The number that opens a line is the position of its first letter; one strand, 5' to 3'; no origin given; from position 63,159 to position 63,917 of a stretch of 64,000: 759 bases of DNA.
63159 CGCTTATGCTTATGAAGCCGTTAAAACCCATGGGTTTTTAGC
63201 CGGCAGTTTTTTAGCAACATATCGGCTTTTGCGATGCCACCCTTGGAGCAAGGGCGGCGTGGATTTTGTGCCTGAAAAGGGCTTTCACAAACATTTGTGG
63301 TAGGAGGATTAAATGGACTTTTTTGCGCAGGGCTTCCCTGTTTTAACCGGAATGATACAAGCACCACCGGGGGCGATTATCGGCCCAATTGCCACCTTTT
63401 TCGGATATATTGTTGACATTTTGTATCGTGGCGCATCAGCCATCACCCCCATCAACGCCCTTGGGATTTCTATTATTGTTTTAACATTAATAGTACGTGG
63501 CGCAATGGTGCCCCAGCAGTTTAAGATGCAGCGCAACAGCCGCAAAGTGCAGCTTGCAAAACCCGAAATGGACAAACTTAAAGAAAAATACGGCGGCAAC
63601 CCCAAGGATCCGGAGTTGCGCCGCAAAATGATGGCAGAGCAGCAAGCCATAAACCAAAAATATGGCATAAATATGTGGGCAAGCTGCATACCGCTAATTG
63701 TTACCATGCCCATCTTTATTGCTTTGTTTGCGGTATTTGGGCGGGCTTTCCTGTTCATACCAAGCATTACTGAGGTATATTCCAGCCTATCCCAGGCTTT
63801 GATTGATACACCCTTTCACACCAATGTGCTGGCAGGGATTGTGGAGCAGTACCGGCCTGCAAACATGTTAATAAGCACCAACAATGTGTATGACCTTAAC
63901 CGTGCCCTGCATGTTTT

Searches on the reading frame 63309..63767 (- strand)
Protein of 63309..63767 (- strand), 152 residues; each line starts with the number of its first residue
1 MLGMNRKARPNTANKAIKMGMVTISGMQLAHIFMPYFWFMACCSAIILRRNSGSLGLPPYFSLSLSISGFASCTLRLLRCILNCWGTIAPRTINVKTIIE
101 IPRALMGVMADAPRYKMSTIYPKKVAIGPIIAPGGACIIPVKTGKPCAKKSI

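Call 61: search_protein_families(library=ncbifam, proteins=[window:63309-63767:-], max_evalue=1e-8)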
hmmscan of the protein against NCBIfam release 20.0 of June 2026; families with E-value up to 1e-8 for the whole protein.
window:63309-63767:- (152 aa): 0 families

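Call 73: find_encoding_contigs(protein=window:63309-63767:-, flank=10000, max_places=3)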
Protein window:63309-63767:- (152 aa): no gene with exactly this product is on record in the collection.
